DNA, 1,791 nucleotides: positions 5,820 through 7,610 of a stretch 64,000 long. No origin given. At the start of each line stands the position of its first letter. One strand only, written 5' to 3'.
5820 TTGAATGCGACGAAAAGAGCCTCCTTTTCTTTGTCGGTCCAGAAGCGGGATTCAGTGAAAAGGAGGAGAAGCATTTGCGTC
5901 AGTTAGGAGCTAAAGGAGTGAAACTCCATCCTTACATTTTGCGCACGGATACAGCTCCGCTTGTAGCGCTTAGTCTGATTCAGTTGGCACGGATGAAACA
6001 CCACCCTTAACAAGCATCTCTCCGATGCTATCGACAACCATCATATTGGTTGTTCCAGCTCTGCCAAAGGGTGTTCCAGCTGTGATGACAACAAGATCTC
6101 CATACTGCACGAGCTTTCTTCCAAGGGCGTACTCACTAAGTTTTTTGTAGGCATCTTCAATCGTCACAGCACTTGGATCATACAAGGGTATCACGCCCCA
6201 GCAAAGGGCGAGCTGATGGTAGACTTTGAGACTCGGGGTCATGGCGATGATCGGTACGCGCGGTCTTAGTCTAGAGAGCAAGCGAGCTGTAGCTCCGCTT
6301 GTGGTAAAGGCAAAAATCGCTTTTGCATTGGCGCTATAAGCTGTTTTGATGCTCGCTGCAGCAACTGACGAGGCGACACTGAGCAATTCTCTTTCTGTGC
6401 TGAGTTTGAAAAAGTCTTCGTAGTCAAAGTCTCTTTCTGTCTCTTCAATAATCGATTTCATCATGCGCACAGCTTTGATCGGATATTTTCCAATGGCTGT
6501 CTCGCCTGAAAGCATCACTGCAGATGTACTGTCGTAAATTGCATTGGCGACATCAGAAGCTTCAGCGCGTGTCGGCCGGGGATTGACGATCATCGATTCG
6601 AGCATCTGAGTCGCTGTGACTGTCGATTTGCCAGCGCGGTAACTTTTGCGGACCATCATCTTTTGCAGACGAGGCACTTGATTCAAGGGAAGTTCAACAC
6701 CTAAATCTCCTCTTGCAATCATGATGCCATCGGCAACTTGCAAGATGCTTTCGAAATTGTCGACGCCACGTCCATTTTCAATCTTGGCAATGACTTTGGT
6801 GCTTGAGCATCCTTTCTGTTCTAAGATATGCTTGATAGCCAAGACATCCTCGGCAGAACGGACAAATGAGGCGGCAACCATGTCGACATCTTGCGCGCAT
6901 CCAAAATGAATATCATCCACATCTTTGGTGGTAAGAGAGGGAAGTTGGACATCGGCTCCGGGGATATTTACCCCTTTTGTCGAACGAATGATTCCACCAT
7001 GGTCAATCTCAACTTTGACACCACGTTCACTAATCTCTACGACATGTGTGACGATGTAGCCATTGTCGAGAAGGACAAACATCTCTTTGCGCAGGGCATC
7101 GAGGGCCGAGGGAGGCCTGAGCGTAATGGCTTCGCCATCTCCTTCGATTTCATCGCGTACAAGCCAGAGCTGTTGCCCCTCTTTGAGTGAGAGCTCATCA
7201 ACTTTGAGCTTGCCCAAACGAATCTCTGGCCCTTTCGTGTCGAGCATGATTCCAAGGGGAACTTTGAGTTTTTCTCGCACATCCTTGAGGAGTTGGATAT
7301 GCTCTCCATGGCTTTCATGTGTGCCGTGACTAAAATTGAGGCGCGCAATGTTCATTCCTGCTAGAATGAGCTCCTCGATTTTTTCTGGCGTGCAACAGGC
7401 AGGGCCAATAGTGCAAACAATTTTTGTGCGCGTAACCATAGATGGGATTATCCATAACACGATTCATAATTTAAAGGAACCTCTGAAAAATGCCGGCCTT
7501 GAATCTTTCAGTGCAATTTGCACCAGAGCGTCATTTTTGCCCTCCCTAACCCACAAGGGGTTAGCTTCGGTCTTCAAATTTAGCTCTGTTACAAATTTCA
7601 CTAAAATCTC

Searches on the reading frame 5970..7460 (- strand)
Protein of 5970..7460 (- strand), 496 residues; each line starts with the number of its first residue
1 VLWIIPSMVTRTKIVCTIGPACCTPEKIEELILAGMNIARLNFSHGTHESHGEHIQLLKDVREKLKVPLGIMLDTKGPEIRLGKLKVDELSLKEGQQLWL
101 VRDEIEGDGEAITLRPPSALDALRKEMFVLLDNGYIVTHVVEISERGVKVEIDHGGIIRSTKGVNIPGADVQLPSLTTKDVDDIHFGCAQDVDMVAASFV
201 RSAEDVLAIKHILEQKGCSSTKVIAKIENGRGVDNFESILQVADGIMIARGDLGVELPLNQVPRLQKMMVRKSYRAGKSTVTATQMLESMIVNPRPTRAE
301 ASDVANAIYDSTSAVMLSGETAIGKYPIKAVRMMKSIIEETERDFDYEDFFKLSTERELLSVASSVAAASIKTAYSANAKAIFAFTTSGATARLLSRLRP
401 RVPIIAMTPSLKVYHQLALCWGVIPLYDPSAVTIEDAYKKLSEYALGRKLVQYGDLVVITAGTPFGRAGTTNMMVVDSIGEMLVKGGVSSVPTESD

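Call 68: search_protein_families(library=pfam, proteins=[window:5970-7460:-], max_evalue=0.00001)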
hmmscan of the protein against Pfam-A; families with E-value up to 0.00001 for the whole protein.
window:5970-7460:- (496 aa): 2 families
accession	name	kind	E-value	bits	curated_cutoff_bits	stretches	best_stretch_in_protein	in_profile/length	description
PF00224.27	PK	-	7.8e-117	390.5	30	1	10-331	2-328/328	Pyruvate kinase, barrel domain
PF02887.21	PK_C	-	1.8e-35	121.9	28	1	365-476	2-113/114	Pyruvate kinase, alpha/beta domain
